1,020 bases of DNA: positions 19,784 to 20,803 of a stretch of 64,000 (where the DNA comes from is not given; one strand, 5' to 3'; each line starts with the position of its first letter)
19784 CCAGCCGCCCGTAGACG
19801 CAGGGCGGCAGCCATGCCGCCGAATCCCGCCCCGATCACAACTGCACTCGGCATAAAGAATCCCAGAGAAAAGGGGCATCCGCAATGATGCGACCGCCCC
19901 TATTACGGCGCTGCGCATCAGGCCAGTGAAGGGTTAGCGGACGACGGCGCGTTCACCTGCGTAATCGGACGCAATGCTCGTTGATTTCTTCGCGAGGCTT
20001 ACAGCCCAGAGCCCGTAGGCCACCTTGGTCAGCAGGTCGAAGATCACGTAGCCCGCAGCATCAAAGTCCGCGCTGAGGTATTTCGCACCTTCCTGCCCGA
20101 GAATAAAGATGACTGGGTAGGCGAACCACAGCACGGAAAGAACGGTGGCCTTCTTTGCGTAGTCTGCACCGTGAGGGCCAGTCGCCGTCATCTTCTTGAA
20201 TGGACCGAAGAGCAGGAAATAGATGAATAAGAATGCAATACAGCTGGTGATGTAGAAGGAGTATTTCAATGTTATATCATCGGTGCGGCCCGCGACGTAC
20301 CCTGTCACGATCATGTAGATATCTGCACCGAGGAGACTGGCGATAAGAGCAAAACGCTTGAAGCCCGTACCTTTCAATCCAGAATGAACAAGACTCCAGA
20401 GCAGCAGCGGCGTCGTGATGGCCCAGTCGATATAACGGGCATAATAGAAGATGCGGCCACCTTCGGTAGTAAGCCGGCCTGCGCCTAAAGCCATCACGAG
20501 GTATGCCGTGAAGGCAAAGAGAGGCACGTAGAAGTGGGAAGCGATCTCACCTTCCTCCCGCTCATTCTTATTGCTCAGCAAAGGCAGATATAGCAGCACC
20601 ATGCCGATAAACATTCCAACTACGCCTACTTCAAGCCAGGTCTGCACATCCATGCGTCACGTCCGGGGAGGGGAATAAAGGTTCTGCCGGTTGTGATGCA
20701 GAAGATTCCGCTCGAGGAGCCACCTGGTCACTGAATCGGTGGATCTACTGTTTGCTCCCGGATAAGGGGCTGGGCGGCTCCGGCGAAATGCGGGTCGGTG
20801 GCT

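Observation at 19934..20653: Opsin carries a DTS helix-C motif with His at the BR-Thr46 position (donor-less pump signature)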

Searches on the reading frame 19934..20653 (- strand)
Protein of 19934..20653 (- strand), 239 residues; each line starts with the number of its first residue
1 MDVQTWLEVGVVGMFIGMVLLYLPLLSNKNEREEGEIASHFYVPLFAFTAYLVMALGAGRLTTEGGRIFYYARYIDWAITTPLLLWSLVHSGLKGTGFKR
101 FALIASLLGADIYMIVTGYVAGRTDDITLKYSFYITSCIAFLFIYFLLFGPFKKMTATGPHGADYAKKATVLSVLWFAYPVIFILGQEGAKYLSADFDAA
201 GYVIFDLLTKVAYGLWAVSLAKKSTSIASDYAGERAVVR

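Call 3: search_protein_families(library=pfam, proteins=[window:19934-20653:-])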
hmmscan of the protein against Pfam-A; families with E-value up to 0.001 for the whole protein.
window:19934-20653:- (239 aa): 1 family
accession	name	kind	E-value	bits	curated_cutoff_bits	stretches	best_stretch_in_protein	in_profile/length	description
PF01036.24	Bac_rhodopsin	-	6.1e-43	147.3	24.6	1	4-222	4-222/224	Bacteriorhodopsin-like protein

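Call 4: search_solved_structures(query=window:19934-20653:-, max_evalue=0.001, show_alignments=3)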
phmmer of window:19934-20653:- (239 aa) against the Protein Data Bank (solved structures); distinct sequences matched with E-value up to 0.001: 139 (the best 60 are shown).
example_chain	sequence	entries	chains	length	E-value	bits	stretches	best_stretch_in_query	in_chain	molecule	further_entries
8xx8_A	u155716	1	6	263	1.4e-41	146.1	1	4-225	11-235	Rhodopsin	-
7zou_A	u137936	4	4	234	3.1e-33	118.8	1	4-231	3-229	Synechocystis halorhodopsin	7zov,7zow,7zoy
8anq_B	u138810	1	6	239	1.3e-31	113.5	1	36-219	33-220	Bacteriorhodopsin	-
6wp8_A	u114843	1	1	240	1.5e-31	113.3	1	4-219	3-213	Proton-pumping rhodopsin chloride pump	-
6kfq_A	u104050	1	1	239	6.4e-31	111.2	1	5-229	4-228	Rhodopsin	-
6k6i_A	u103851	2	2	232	1.7e-30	109.9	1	4-219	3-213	Cyanobacterial chloride importer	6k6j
6xl3_A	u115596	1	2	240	1.9e-30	109.7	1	4-219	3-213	Mastigocladopsis repens rhodopsin chloride pump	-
6k6k_A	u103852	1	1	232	4.6e-30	108.4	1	4-219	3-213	Cyanobacterial chloride importer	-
6lm0_A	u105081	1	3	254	1.9e-29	106.4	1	4-229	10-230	Rhodopsin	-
7w74_A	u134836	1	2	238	2.2e-28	103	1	4-215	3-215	Bacteriorhodopsin-like protein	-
1xio_A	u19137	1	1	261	2.9e-26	96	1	9-215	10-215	ANABAENA SENSORY RHODOPSIN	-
7zmy_A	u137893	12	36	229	6.7e-26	94.8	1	16-215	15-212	xenorhodopsin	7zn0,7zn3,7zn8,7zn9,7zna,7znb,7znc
2m3g_A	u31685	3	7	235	9.3e-26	94.4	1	9-214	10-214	Anabaena Sensory Rhodopsin | Bacteriorhodopsin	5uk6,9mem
7zng_A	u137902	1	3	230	9.5e-26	94.3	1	16-215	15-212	xenorhodopsin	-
4tl3_A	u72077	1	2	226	1.1e-25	94.1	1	9-214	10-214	Anabaena sensory rhodopsin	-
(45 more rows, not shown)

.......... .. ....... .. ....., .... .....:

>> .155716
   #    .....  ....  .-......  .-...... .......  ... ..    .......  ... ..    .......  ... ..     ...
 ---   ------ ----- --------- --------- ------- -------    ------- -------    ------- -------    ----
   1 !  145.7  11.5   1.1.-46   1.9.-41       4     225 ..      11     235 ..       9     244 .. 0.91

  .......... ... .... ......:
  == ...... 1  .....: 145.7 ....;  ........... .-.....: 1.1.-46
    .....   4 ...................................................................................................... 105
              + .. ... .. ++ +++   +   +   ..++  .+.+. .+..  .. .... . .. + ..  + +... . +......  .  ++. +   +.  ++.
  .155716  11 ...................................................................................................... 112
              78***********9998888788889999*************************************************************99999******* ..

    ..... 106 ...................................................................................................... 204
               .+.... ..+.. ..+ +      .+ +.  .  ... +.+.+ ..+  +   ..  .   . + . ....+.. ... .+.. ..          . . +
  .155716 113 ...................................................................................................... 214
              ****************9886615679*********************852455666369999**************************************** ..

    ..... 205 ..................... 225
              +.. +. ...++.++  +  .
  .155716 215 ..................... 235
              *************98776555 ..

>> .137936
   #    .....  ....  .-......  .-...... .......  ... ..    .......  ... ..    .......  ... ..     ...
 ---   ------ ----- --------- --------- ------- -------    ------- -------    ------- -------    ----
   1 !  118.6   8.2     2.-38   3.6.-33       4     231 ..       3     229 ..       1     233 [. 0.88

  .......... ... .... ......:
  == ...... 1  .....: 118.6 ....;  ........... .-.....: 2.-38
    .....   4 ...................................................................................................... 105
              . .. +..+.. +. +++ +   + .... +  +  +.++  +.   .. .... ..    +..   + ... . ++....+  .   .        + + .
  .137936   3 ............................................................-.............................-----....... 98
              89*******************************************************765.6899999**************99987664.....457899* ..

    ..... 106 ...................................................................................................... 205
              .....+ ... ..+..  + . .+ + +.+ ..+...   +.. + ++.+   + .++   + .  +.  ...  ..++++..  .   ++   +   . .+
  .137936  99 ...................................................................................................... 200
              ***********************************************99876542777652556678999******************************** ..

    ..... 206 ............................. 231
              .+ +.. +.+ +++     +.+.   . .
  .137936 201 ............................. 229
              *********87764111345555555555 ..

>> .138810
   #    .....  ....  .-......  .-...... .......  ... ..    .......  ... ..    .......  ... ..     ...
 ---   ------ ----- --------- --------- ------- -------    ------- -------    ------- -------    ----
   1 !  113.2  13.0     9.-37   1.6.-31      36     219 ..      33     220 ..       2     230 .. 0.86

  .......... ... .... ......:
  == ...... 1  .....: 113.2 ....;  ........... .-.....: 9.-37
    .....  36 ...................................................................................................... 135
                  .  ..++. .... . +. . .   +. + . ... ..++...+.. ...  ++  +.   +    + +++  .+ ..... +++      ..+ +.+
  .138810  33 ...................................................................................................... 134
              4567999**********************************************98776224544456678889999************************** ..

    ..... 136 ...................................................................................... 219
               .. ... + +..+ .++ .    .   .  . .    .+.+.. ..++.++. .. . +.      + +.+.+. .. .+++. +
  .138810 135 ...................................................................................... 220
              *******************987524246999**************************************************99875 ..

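Call 5: find_homologous_proteins(query=window:19934-20653:-, max_evalue=1e-10)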
Query window:19934-20653:- (239 aa): 225 proteins with E <= 1e-10 among 1637 candidates; the best 120 are listed.
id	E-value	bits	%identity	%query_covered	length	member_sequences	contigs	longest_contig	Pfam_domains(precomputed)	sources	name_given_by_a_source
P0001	1.3e-151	521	100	100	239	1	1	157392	PF01036.25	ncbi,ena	-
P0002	7.3e-116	404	77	100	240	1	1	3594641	PF01036.25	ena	-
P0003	1.5e-115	403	74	100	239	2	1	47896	PF01036.25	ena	-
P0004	4.0e-114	398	74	100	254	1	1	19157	PF01036.25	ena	-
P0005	1.5e-113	397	75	100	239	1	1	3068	PF01036.25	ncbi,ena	-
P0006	1.3e-109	384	79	93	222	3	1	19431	PF01036.25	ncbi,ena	-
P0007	3.7e-102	359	68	100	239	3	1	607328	PF01036.25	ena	-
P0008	1.2e-101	358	66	100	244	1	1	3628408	PF01036.25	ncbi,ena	-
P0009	1.4e-101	357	68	100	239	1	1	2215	PF01036.25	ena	-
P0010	4.8e-101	356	67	100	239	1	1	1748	PF01036.25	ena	-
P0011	2.2e-100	353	65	100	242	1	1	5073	PF01036.25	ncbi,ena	-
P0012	1.5e-98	347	66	100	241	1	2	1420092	PF01036.25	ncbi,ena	-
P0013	6.9e-98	345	66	100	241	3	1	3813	PF01036.25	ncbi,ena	-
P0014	4.9e-97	342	68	94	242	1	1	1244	PF01036.25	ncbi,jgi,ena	jgi:bacteriorhodopsin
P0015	3.3e-96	340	66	96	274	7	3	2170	PF01036.25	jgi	jgi:bacteriorhodopsin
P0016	1.8e-94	334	64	99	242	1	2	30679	PF01036.25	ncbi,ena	-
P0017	8.5e-93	329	65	97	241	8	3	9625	PF01036.25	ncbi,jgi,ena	jgi:bacteriorhodopsin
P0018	1.3e-92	328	64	93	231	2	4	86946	PF01036.25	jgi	jgi:bacteriorhodopsin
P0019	4.6e-92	326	64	99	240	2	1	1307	PF01036.25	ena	-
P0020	4.7e-92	326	63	100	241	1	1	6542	PF01036.25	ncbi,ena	-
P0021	7.6e-92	325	64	96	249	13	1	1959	PF01036.25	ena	-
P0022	1.3e-91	325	61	99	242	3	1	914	PF01036.25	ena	-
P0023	3.6e-91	323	63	100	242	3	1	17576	PF01036.25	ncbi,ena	-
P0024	3.3e-90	320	64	97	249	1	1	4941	PF01036.25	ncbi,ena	-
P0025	5.1e-90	320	61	99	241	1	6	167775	PF01036.25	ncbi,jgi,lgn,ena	jgi:bacteriorhodopsin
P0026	5.7e-90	319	64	97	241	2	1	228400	PF01036.25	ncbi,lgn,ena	-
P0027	6.7e-90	319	60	100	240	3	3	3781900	PF01036.25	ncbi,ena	-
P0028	2.7e-89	317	62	99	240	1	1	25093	PF01036.25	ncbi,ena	-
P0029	4.2e-89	317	60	99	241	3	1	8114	PF01036.25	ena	-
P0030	5.4e-89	316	65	95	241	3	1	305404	PF01036.25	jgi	-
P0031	5.9e-89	316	64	94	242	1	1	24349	PF01036.25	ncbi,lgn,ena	-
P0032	6.9e-88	313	61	97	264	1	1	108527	PF01036.25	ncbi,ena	-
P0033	1.9e-87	311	61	99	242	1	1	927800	PF01036.25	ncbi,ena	-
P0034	6.2e-87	309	61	99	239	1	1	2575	PF01036.25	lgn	-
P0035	6.5e-87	309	63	94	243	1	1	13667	PF01036.25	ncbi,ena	-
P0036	1.1e-86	309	62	99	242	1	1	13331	PF01036.25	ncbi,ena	-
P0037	2.5e-86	307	63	94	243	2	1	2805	PF01036.25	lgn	-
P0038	1.2e-83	299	70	79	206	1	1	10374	PF01036.25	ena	-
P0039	6.4e-82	293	60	92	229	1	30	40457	PF01036.25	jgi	jgi:bacteriorhodopsin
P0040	2.7e-79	284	56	99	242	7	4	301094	PF01036.25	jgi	jgi:bacteriorhodopsin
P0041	9.9e-79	283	67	82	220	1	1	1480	PF01036.25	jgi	jgi:bacteriorhodopsin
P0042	1.7e-76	275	54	98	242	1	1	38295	PF01036.25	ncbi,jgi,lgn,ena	-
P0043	2.0e-76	275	55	98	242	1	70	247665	PF01036.25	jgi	jgi:bacteriorhodopsin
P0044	7.7e-76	273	54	99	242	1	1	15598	PF01036.25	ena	-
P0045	1.4e-75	272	54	99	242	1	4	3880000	PF01036.25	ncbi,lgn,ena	-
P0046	1.9e-75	272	55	99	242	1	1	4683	PF01036.25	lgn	-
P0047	2.3e-75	272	53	98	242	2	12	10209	PF01036.25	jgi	jgi:bacteriorhodopsin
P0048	2.9e-75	271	54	99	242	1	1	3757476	PF01036.25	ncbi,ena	-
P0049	7.1e-75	270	54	99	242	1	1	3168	PF01036.25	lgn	-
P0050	9.7e-75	269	52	99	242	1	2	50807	PF01036.25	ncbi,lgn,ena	-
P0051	2.7e-74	268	54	99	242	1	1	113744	PF01036.25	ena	-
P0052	2.9e-74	268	54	99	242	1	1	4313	PF01036.25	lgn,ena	-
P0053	2.9e-74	268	53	99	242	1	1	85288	PF01036.25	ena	-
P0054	3.0e-74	268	53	99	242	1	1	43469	PF01036.25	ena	-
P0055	5.6e-74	267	54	99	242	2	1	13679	PF01036.25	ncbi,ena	-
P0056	6.8e-74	267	55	99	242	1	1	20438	PF01036.25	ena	-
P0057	7.0e-74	267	53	96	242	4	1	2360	PF01036.25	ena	-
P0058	8.3e-74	266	54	99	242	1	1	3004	PF01036.25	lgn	-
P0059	8.7e-74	266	53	98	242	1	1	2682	PF01036.25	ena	-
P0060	1.0e-73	266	53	99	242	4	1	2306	PF01036.25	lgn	-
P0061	2.5e-73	265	54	99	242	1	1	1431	PF01036.25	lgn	-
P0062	2.9e-73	265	53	98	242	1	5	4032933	PF01036.25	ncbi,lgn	-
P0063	5.6e-73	264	52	98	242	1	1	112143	PF01036.25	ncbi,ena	-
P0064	7.5e-73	263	52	99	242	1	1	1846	PF01036.25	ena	-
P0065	7.9e-73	263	53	99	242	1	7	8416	PF01036.25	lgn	-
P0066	1.0e-72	263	52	99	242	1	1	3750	PF01036.25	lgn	-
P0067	3.0e-72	261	52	99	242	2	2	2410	PF01036.25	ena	-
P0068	3.8e-72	261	53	99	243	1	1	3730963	PF01036.25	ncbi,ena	-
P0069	6.6e-72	260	51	98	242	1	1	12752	PF01036.25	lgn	-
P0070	9.0e-72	260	51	98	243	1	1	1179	PF01036.25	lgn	-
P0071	1.1e-71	259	51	99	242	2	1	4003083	PF01036.25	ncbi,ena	-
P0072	1.8e-71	259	51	99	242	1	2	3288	PF01036.25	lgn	-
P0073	3.0e-71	258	52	98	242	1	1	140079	PF01036.25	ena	-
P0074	4.1e-71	258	51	99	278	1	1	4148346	PF01036.25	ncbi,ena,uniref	ncbi:bacteriorhodopsin [Terriglobus sp.]|uniref:bacteriorhodopsin n=1 Tax=Terriglobus sp. TaxID=1889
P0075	3.2e-70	255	53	98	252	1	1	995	PF01036.25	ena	-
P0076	4.6e-70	254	52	99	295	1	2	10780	PF01036.25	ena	-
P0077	6.9e-70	254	51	99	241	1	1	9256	PF01036.25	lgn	-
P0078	6.7e-69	250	51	99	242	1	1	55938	PF01036.25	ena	-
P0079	7.3e-69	250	52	99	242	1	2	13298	PF01036.25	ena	-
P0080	2.3e-68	249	51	99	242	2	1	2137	PF01036.25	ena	-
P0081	6.1e-67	244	51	94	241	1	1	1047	PF01036.25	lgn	-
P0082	1.1e-63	233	53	89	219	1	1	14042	PF01036.25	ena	-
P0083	1.5e-59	220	55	81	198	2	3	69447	PF01036.25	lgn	-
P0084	1.4e-56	210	54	74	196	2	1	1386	PF01036.25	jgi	jgi:bacteriorhodopsin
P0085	9.9e-45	171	42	97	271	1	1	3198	PF01036.25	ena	-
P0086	1.6e-43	167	41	90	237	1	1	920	PF01036.25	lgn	-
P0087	4.3e-43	166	40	98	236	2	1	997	PF01036.25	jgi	-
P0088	6.4e-43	165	41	98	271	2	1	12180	PF01036.25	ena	-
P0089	9.0e-43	165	40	95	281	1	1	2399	PF01036.25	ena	-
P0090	1.1e-42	165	42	93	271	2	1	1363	PF01036.25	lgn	-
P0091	5.5e-42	162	39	98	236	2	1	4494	PF01036.25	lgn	-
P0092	6.3e-42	162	41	90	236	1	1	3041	PF01036.25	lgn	-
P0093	2.0e-41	160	41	90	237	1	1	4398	PF01036.25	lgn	-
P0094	2.6e-41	160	42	95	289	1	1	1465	PF01036.25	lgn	-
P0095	3.0e-41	160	42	98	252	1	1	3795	PF01036.25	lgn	-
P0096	1.9e-40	157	41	93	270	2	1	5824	PF01036.25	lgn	-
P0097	6.8e-38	149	38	96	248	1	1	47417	PF01036.25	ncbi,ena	-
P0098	1.3e-37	148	39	85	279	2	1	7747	PF01036.25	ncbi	-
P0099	1.5e-37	148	41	87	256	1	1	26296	PF01036.25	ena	-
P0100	1.2e-36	145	37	96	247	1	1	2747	PF01036.25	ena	-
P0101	1.9e-36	144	39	96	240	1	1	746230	PF01036.25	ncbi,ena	-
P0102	8.4e-36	142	38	82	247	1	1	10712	PF01036.25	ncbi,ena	-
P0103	1.2e-35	142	37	93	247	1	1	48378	PF01036.25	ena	-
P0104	1.4e-35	141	38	82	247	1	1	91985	PF01036.25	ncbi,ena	-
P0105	3.5e-35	140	39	88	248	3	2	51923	PF01036.25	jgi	jgi:bacteriorhodopsin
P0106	6.9e-35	139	39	85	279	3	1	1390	PF01036.25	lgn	-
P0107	7.1e-35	139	37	93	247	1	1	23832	PF01036.25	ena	-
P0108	1.3e-33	135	37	99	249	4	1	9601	PF01036.25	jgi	-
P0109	1.6e-33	135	33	98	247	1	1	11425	PF01036.25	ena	-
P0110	2.3e-32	131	37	98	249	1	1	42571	PF01036.25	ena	-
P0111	4.1e-32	130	41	79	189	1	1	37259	PF01036.25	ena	-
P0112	2.2e-31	128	35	90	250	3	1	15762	PF01036.25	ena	-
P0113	3.5e-31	127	38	90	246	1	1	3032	PF01036.25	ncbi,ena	-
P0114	7.6e-31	126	36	89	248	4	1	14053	PF01036.25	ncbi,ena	-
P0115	1.1e-30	125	36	98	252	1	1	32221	PF01036.25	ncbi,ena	-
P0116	1.3e-30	125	35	100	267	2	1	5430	PF01036.25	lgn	-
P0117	1.7e-30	125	37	94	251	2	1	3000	PF01036.25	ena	-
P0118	2.6e-30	124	35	100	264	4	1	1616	PF01036.25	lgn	-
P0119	4.3e-30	123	35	83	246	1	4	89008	PF01036.25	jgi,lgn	-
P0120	1.6e-29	122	36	100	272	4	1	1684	PF01036.25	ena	-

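Call 11: list_cluster_members(proteins=[P0001, P0002, P0008, P0012, P0027, P0033, P0045, P0062, P0097, P0101])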
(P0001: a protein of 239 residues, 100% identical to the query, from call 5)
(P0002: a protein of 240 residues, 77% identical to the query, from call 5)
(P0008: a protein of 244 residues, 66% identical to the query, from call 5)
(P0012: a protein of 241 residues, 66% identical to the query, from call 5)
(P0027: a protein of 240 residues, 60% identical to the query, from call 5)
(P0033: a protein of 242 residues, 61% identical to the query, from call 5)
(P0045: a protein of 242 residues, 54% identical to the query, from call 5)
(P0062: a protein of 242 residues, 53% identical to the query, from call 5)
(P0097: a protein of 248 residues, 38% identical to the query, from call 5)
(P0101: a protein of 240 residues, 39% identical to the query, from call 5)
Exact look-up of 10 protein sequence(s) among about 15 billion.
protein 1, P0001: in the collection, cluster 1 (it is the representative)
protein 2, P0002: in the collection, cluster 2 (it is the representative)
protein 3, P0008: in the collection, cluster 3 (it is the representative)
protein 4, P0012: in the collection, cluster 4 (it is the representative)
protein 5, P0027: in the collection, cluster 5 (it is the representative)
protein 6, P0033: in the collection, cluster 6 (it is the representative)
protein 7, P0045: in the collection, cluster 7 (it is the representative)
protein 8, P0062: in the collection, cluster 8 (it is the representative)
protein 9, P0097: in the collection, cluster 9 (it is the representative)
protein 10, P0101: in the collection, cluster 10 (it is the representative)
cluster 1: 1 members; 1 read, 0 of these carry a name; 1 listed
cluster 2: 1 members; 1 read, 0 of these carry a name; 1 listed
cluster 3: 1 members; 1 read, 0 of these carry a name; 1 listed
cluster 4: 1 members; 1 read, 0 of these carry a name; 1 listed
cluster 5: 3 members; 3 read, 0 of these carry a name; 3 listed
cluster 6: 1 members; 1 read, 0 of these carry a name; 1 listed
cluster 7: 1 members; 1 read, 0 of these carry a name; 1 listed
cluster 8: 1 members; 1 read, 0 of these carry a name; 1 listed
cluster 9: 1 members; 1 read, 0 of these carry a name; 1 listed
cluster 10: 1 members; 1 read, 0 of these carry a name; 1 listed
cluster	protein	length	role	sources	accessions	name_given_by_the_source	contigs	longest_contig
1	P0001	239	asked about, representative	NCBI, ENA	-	-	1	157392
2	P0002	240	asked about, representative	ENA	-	-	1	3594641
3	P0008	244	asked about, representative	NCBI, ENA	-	-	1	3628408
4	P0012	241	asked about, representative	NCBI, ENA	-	-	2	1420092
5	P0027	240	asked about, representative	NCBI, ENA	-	-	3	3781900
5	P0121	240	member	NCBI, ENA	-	-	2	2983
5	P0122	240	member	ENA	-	-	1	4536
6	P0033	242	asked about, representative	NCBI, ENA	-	-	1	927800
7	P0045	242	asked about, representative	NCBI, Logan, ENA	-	-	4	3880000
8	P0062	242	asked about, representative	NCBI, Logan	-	-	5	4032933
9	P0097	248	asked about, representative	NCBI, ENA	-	-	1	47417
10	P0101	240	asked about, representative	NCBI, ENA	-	-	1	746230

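Call 15: find_related_loci(query=window:19934-20653:-, collection=genome_contigs, flank=8000)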
Query window:19934-20653:- (239 aa) in genome_contigs; peptide patterns used: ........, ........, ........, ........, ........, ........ (x = any residue, [..] = any of these).
139 stretches matched a pattern; 62 encode a relative of the query (tblastn E <= 1e-3); 62 distinct loci.
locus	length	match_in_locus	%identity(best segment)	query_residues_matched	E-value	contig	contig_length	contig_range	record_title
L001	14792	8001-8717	79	1-239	6e-127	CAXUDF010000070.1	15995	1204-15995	MAG TPA_asm: uncultured Acidobacteriaceae bacterium isolate private_T1914_metawrap_bin.2 genome assembly, contig: privat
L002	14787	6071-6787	77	1-239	9e-124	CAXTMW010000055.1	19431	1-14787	MAG TPA_asm: uncultured Acidobacteriaceae bacterium isolate public_SRR14722157_metawrap_bin.1 genome assembly, contig: p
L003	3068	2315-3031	75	1-239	2e-123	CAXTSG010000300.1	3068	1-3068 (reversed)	MAG TPA_asm: uncultured Acidobacteriaceae bacterium isolate public_SRR14722058_metawrap_bin.1 genome assembly, contig: p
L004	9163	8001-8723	64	1-239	5e-98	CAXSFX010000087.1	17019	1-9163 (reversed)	MAG: uncultured Acidobacteriaceae bacterium isolate private_VT22_metawrap_bin.8 genome assembly, contig: private_VT22_me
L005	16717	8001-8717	54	1-237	1e-80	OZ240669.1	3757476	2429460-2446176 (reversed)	MAG: Granulicella sp. isolate a104067e-04e4-4fe4-8f74-60f4fd7a8bd3 genome assembly, chromosome: 1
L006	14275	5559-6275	54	1-237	9e-77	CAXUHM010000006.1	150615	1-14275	MAG TPA_asm: uncultured Terriglobus sp. isolate public_SRR14722229_metawrap_bin.6 genome assembly, contig: public_SRR147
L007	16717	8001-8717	51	1-237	3e-76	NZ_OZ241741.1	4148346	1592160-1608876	MAG: Terriglobus sp. isolate a100d2b8-fa77-4658-bb77-0992f3245e5f chromosome 1, complete sequence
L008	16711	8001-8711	51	1-235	1e-76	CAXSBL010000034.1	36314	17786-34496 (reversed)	MAG: uncultured Bryocella sp. isolate private_X11_metawrap_bin.1 genome assembly, contig: private_X11_metawrap_bin.1_34,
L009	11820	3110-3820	49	1-235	3e-71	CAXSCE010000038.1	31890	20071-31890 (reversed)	MAG: uncultured Bryocella sp. isolate private_VT26_metawrap_bin.2 genome assembly, contig: private_VT26_metawrap_bin.2_3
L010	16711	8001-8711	52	1-235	6e-74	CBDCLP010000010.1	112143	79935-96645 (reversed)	MAG: Granulicella sp. isolate ecd415fe-5a49-4333-81ac-753491ecee30 genome assembly, contig: contig_10, whole genome shot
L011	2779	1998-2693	43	1-232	1e-49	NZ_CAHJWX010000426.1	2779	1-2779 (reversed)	Sphingomonas bacterium isolate Lichen_MAGs_lobaria12, whole genome shotgun sequence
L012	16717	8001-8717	43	1-235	2e-48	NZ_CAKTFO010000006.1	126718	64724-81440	MAG: uncultured Sphingomonas sp. isolate REFINED_METABAT215_TOP10_CONTIGS_1500_ASSEMBLY_K77_MERGED__Hadza_MoBio_hadza-E-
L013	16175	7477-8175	38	1-230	7e-44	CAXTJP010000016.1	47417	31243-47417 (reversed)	MAG TPA_asm: uncultured Acetobacteraceae bacterium isolate public_ERR4179389_metawrap_bin.4 genome assembly, contig: pub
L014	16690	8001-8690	39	1-223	2e-44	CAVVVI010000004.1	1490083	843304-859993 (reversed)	MAG: uncultured Alphaproteobacteria bacterium isolate MFD04580.bin.1.169 genome assembly, contig: contig_35513, whole ge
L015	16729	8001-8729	40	3-236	2e-41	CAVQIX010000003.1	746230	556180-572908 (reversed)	MAG: uncultured Solirubrobacterales bacterium isolate MFD09779.bin.1.217 genome assembly, contig: contig_25578, whole ge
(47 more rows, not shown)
